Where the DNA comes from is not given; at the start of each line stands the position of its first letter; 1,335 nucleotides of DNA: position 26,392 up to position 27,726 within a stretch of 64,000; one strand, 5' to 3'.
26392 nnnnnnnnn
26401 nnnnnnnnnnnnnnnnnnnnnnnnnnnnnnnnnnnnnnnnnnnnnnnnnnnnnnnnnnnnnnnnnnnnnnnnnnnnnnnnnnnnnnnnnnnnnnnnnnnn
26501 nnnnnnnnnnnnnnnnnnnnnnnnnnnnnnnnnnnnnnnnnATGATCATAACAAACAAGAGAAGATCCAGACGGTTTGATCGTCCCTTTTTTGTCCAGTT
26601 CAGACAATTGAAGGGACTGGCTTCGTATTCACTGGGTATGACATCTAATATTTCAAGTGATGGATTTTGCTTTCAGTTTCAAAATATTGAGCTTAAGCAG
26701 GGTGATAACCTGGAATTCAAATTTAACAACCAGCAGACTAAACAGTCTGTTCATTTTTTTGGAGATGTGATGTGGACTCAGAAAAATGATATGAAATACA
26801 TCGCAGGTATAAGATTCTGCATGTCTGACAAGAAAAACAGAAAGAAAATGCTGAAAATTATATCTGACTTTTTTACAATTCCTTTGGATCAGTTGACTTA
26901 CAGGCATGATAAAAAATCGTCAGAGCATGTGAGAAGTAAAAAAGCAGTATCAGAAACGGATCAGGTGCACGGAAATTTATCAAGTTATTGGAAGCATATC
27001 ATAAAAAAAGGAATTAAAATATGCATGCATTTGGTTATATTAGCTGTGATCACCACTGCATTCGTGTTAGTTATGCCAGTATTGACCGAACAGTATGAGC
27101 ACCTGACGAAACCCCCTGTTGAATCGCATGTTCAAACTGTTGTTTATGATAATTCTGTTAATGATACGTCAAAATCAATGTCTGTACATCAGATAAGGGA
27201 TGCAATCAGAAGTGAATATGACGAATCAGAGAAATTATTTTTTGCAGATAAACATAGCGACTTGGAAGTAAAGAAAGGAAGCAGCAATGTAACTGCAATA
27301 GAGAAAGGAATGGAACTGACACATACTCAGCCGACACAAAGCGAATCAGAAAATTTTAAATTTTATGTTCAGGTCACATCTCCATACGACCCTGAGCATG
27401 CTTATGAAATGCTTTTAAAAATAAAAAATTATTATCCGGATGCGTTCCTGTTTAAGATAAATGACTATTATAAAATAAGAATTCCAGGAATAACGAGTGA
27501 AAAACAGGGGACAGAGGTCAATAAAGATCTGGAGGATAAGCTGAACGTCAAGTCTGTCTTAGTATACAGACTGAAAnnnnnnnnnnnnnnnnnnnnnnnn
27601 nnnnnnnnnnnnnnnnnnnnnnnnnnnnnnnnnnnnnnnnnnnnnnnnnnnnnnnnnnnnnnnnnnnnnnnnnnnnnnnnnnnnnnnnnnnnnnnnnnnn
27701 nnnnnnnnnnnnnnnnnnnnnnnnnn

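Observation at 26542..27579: PilZ-TM-SPOR fusion protein: c-di-GMP receptor potentially targeted to septal peptidoglycan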

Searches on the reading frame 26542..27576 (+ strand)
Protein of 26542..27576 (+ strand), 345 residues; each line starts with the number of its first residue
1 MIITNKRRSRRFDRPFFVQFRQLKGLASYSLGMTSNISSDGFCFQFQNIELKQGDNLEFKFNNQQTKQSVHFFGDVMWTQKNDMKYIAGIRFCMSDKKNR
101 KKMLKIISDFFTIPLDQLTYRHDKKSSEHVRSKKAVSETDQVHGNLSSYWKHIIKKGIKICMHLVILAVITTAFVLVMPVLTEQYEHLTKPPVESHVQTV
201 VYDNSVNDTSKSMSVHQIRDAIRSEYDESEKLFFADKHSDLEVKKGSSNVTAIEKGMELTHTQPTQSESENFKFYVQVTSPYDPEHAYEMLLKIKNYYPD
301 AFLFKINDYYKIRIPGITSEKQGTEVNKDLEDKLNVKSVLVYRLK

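Call 6: search_protein_families(library=pfam, proteins=[window:26542-27576:+], max_evalue=10)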
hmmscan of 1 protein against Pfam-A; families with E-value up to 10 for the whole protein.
window:26542-27576:+ (345 aa): 5 families
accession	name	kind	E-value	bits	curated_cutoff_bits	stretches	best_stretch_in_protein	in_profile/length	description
PF07238.19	PilZ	-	6e-09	36.6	22.5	1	5-105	1-98/102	PilZ domain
PF20944.2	StcE_b-sandwich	-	0.016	15.6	27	1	32-66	36-69/75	Metalloprotease StcE, beta-sandwich domain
PF19958.5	EAD6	-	0.14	12.8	27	1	97-158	4-63/75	Effector-associated domain 6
PF02932.22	Neur_chan_memb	-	1.2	9.8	28.1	1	148-266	52-167/233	Neurotransmitter-gated ion-channel transmembrane region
PF05739.25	SNARE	-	1.4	9.4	26.8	0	135-175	13-53/53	SNARE domain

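Call 8: search_protein_families(library=ncbifam, proteins=[window:26542-27576:+], max_evalue=10)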
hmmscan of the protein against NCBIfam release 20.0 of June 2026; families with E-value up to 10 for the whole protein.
window:26542-27576:+ (345 aa): 4 families
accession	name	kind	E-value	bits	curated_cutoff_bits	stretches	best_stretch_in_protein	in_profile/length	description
TIGR02266.1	gmx_TIGR02266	paralog_domain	8.5e-05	22.7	68.7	1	33-107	20-95/96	TIGR02266 family protein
NF041895.1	choice_anch_V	domain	0.038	14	42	1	245-284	84-120/150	choice-of-anchor V domain-containing protein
NF043080.1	MMSYN1_0166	equivalog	0.038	12.9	370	1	133-182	10-59/307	oligopeptide ABC transporter permease OppC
NF038362.1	Sden_1164_fam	equivalog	0.075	12.5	300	1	166-278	46-153/266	Sden_1164 family protein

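Call 9: find_homologous_proteins(query=window:26542-27576:+, max_evalue=0.001)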
Query window:26542-27576:+ (345 aa): 5 proteins with E <= 0.001 among 657 candidates.
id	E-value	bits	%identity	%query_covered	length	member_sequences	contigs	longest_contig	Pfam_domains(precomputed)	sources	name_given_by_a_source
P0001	6.7e-228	773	100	100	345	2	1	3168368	PF07238.20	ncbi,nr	ncbi:MAG: PilZ domain-containing protein [Nitrospiraceae bacterium]|nr:MAG: PilZ domain-containing p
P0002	7.1e-111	389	54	100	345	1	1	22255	PF07238.20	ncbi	-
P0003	6.8e-92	326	49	100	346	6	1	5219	PF07238.20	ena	-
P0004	5.2e-91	323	48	100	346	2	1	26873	PF07238.20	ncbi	-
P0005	2.4e-44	170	44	62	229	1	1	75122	PF05036.19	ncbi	-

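Call 19: find_encoding_contigs(protein=P0005, flank=6000, max_places=3)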
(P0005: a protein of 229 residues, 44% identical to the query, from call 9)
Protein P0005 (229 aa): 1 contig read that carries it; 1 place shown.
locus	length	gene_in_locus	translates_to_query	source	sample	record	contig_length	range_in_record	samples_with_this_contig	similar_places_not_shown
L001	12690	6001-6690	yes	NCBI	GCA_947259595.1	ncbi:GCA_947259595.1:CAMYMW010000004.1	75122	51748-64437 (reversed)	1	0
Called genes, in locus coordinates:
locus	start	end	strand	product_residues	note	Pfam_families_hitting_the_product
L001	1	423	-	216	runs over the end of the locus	PF02224:Cytidylate_kin, PF13189:Cytidylate_kin2, PF13238:AAA_18 (weak), PF13207:AAA_17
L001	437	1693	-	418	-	PF00275:EPSP_synthase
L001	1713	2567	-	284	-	PF03446:NAD_binding_2, PF03807:F420_oxidored, PF07991:KARI_N (weak), PF02153:PDH_N, PF20463:PDH_C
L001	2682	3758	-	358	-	PF00155:Aminotran_1_2, PF00266:Aminotran_5, PF01053:Cys_Met_Meta_PP (faint), PF04864:Alliinase_C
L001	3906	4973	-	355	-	PF01817:CM_2, PF00800:PDT, PF01842:ACT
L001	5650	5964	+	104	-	PF07238:PilZ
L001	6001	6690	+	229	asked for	PF05036:SPOR (faint)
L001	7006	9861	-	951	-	PF04879:Molybdop_Fe4S4, PF00384:Molybdopterin, PF01568:Molydop_binding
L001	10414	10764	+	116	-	PF00581:Rhodanese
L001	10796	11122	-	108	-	PF12802:MarR_2 (weak), PF12840:HTH_20 (weak), PF01022:HTH_5, PF13601:HTH_34 (weak)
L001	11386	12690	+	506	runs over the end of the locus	PF13506:Glyco_transf_21, PF00535:Glycos_transf_2, PF13641:Glyco_tranf_2_3, PF13632:Glyco_trans_2_3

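Call 20: find_encoding_contigs(protein=P0002, flank=6000, max_places=3)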
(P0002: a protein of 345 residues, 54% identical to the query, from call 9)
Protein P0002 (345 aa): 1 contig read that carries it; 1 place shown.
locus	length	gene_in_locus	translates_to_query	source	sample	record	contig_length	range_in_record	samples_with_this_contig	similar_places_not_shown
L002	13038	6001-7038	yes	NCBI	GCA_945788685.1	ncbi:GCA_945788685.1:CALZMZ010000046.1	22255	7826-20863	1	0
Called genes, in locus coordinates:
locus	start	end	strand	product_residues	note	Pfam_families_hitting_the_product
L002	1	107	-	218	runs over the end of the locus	PF01553:Acyltransferase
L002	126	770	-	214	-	PF02224:Cytidylate_kin, PF13189:Cytidylate_kin2, PF13238:AAA_18 (weak), PF13207:AAA_17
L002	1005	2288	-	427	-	PF00275:EPSP_synthase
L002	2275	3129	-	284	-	PF03446:NAD_binding_2 (weak), PF03807:F420_oxidored, PF02153:PDH_N, PF20463:PDH_C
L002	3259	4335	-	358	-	PF00155:Aminotran_1_2, PF00266:Aminotran_5, PF04864:Alliinase_C (weak)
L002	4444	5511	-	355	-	PF01817:CM_2, PF00800:PDT, PF01842:ACT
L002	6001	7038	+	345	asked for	PF07238:PilZ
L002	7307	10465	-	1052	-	PF13247:Fer4_11, PF00037:Fer4 (weak), PF04879:Molybdop_Fe4S4, PF00384:Molybdopterin, PF01568:Molydop_binding (weak)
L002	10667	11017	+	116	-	PF00581:Rhodanese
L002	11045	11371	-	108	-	PF12840:HTH_20 (weak), PF01022:HTH_5, PF13601:HTH_34 (weak)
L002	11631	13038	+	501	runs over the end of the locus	PF13506:Glyco_transf_21, PF00535:Glycos_transf_2, PF13641:Glyco_tranf_2_3, PF13632:Glyco_trans_2_3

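Call 22: predict_structure(alignment_id=A1)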
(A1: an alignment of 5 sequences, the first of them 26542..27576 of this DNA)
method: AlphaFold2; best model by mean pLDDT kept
length: 345 residues; sequences in the alignment: 5
mean_pLDDT: 50.6   pTM: 0.32
mean pLDDT of the five models: 50.6, 45.8, 45.1, 43.9, 40.8
residues with pLDDT >= 90: 0; 70-90: 50; 50-70: 142; < 50: 153
segments of 3 or more residues with pLDDT < 50: 1-9, 121-148, 179-281, 337-345
pLDDT, mean of each block of 10 residues (from residue 1): 36 59 61 64 70 75 58 76 72 69 67 60 31 26 36 57 73 61 36 25 25 32 41 34 28 23 25 38 61 68 63 62 64 53 33
secondary structure, 60 per line:
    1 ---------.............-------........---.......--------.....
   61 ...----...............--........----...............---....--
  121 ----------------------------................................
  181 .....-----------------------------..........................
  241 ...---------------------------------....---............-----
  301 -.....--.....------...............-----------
elements in order: E10-22 E30-37 E41-47 E56-63 E68-82 E85-92 H97-111 H115-118 H149-185 H215-243 E277-280 H284-295 E302-306 E309-313 H320-334

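Call 23: search_protein_representatives(alignment_id=A1)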
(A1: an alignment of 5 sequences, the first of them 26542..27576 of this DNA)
Query: 5 sequences, 346 profile positions. Proteins with E-value up to 0.001 (for the whole library): 322; up to 1e-10: 174; up to 1e-30: 24. The best 150 are listed.
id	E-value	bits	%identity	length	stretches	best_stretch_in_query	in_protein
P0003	3.8e-194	660.8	-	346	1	1-346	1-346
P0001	7.6e-189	643.3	-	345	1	1-346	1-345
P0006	3.1e-118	411.1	-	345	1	1-346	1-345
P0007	1.3e-66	241.4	-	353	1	5-344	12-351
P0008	3.0e-62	227.0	-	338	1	1-345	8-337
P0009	3.2e-56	207.2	-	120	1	1-118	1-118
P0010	7.1e-56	206.1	-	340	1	1-344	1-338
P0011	3.1e-43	164.5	-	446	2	264-344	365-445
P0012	2.2e-42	161.7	-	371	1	1-257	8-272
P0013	3.7e-39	151.1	-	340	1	5-344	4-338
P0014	3.8e-39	151.1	-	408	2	5-134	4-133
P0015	8.8e-37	143.3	-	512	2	4-151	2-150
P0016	3.2e-35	138.1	-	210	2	4-124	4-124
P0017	3.3e-35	138.1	-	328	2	5-142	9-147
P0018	3.6e-35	138.0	-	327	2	3-118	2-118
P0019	5.5e-35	137.4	-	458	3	3-136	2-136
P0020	1.2e-34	136.3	-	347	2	253-343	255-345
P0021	2.9e-34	135.0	-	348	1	5-343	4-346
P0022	4.9e-34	134.2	-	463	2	3-127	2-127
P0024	2.7e-33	131.8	-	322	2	271-343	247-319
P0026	6.9e-31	123.9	-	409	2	241-342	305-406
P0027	7.3e-31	123.8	-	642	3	4-138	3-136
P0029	6.8e-29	117.3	-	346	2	3-147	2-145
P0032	2.2e-28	115.6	-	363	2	250-344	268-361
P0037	3.7e-26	108.3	-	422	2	167-342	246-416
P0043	6.8e-25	104.2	-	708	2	3-118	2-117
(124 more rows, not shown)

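Call 26: search_protein_families(library=pfam, alignment_id=A3, max_evalue=0.01)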
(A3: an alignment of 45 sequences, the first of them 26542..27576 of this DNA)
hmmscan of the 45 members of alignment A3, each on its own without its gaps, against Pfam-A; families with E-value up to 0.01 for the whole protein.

A. member 1, window:26542-27576:+ (345 aa): 1 family
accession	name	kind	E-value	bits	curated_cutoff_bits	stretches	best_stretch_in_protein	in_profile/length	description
PF07238.19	PilZ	-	6e-09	36.6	22.5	1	5-105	1-98/102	PilZ domain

B. families by the number of members that match (of 45 scanned): 8 families
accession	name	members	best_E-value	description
PF07238.19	PilZ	45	2.7e-14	PilZ domain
PF05036.18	SPOR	37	2.7e-10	SPOR domain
PF00691.25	OmpA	1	9.4e-24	OmpA family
PF08239.17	SH3_3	1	4.4e-08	Bacterial SH3 domain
PF06347.19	SH3_4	1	0.0007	Bacterial SH3 domain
PF22708.2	S1CSD-TOTE-1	1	0.0037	S1/CSD-like domain 1 of the TOTE conflict systems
PF13174.12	TPR_6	1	0.0048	Tetratricopeptide repeat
PF06682.17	SARAF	1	0.0051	SOCE-associated regulatory factor of calcium homoeostasis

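Call 30: find_related_loci(query=A1, collection=genome_contigs, flank=6000)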
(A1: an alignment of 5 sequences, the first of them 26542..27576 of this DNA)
Query A1 (345 aa) in genome_contigs; peptide patterns used: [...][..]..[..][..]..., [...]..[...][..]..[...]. (x = any residue, [..] = any of these).
25 stretches matched a pattern; 2 encode a relative of the query (tblastn E <= 1e-3); 2 distinct loci.
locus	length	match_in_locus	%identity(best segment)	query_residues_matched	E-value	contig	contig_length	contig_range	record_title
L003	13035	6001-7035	54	1-345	1e-121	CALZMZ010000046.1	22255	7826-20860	MAG: Thermodesulfovibrionia bacterium isolate FO_M_Nitrospirota_06 genome assembly, contig: scaffold_3377, whole genome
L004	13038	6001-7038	48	1-345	4e-99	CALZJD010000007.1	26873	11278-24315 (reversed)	MAG: Thermodesulfovibrionia bacterium isolate FO_M_Nitrospirota_05 genome assembly, contig: scaffold_1824, whole genome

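Call 31: list_cluster_members(proteins=[P0007, P0010, P0011, P0013, P0015, P0018, P0020, P0024, P0029, P0037])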
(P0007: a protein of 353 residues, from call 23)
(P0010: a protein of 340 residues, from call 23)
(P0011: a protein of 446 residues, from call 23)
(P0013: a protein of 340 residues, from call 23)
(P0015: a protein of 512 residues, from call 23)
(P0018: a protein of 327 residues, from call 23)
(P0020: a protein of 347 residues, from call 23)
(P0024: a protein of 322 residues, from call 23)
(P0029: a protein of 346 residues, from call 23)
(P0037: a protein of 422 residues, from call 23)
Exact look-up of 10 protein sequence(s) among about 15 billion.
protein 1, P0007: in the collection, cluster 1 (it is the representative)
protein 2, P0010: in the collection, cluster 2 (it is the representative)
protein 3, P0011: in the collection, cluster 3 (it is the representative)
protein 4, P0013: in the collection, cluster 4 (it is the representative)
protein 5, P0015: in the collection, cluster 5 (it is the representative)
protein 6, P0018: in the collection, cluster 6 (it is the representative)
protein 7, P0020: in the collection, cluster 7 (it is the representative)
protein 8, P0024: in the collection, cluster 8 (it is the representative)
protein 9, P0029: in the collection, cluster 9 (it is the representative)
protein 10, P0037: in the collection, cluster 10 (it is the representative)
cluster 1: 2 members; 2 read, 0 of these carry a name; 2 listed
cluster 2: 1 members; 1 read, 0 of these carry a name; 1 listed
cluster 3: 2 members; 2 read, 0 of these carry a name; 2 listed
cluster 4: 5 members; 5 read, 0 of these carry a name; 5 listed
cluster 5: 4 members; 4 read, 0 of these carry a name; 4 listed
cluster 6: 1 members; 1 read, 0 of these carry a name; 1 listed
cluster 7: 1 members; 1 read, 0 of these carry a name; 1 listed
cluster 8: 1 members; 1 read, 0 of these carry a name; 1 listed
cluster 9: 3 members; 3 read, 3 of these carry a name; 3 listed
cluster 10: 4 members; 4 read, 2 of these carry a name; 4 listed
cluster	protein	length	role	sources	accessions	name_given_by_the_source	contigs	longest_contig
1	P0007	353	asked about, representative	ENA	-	-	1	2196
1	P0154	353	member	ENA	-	-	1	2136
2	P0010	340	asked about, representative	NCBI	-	-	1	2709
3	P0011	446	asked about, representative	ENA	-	-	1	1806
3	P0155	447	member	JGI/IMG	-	-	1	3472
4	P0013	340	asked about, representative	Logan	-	-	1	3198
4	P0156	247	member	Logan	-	-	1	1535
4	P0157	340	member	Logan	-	-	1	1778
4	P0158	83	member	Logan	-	-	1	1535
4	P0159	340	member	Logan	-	-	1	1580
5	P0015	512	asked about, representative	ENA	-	-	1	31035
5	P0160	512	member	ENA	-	-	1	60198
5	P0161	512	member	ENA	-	-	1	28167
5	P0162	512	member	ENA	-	-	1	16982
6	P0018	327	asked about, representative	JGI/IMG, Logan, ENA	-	-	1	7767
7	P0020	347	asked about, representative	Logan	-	-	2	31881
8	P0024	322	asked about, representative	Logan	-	-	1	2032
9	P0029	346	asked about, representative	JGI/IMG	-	cell division septation protein DedD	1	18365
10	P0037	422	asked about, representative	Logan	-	-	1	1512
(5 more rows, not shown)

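Call 55: find_encoding_contigs(protein=P0015, flank=7000, max_places=2)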
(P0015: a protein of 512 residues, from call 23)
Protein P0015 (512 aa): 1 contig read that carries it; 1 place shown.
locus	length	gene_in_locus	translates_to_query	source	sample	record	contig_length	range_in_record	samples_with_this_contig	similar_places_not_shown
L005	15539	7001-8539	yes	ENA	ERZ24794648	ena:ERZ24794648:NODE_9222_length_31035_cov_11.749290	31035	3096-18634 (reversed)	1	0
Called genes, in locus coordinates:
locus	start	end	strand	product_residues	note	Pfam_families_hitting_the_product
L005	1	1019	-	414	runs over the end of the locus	PF13393:tRNA-synt_His, PF00587:tRNA-synt_2b, PF13393:tRNA-synt_His, PF03129:HGTP_anticodon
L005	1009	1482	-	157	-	PF05103:DivIVA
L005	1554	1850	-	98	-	PF02325:CCB3_YggT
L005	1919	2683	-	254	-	PF03807:F420_oxidored, PF14748:P5CR_dimer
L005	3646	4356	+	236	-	PF00072:Response_reg, PF00486:Trans_reg_C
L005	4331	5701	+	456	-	PF00672:HAMP, PF00512:HisKA, PF02518:HATPase_c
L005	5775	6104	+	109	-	-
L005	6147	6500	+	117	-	-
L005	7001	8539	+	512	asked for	PF07238:PilZ (weak)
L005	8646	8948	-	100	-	PF00578:AhpC-TSA, PF08534:Redoxin, PF13905:Thioredoxin_8 (weak)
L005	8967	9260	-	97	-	PF00578:AhpC-TSA (weak)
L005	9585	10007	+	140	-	-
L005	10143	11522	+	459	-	PF00675:Peptidase_M16, PF05193:Peptidase_M16_C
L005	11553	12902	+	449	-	PF00675:Peptidase_M16, PF05193:Peptidase_M16_C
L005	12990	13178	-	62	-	-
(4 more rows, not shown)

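Call 56: find_encoding_contigs(protein=P0029, flank=7000, max_places=2)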
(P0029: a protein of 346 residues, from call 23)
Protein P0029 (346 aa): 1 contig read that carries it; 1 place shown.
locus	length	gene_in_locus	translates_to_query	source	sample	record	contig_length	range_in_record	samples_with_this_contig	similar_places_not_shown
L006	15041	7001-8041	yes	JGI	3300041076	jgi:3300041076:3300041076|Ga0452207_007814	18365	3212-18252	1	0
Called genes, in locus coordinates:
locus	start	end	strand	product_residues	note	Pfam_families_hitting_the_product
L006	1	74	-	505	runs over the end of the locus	PF02874:ATP-synt_ab_N, PF00006:ATP-synt_ab, PF00306:ATP-synt_ab_C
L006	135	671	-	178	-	PF00213:OSCP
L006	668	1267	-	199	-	PF00430:ATP-synt_B, PF05405:Mt_ATP-synt_B (weak)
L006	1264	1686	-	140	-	PF00430:ATP-synt_B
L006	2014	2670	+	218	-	PF01618:MotA_ExbB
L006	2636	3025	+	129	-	PF02472:ExbD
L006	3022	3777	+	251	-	PF13103:TonB_2, PF03544:TonB_C (weak)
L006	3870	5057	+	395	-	PF26550:Tricorn_2nd, PF26549:Tricorn_N, PF07676:PD40, PF26550:Tricorn_2nd, PF07676:PD40, PF26549:Tricorn_N, PF07676:PD40 (weak), PF26549:Tricorn_N (weak), +2 more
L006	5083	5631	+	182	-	PF00691:OmpA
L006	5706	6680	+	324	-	PF07719:TPR_2 (faint), PF13428:TPR_14 (faint), PF13432:TPR_16 (faint), PF13512:TPR_18 (weak), PF13525:YfiO, PF14559:TPR_19 (weak), PF13174:TPR_6 (weak)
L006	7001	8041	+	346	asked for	PF07238:PilZ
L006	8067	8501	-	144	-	PF02502:LacAB_rpiB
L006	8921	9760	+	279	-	PF03462:PCRF, PF00472:RF-1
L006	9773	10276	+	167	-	PF00881:Nitroreductase, PF14512:TM1586_NiRdase (weak), PF00881:Nitroreductase, PF14512:TM1586_NiRdase (weak)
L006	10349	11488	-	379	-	PF13487:HD_5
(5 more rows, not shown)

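Call 57: find_encoding_contigs(protein=P0020, flank=7000, max_places=2)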
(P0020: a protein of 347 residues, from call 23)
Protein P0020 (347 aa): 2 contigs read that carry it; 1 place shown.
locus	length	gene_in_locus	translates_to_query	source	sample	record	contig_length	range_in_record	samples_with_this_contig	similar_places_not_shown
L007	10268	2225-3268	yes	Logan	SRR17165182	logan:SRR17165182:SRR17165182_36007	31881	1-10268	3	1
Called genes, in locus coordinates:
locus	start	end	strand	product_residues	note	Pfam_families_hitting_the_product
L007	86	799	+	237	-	PF01578:Cytochrom_C_asm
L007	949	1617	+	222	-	PF05140:ResB (faint)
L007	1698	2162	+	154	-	-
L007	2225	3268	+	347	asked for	PF07238:PilZ, PF05036:SPOR (weak)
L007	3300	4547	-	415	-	PF00109:ketoacyl-synt, PF00108:Thiolase_N (faint), PF02801:Ketoacyl-synt_C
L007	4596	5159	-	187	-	PF00550:PP-binding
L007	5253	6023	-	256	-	PF00106:adh_short, PF08659:KR, PF13561:adh_short_C2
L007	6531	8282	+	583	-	PF01464:SLT, PF01476:LysM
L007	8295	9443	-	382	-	PF01041:DegT_DnrJ_EryC1, PF01053:Cys_Met_Meta_PP (weak), PF00266:Aminotran_5, PF01212:Beta_elim_lyase (weak)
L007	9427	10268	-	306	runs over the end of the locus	PF01408:GFO_IDH_MocA, PF22725:GFO_IDH_MocA_C3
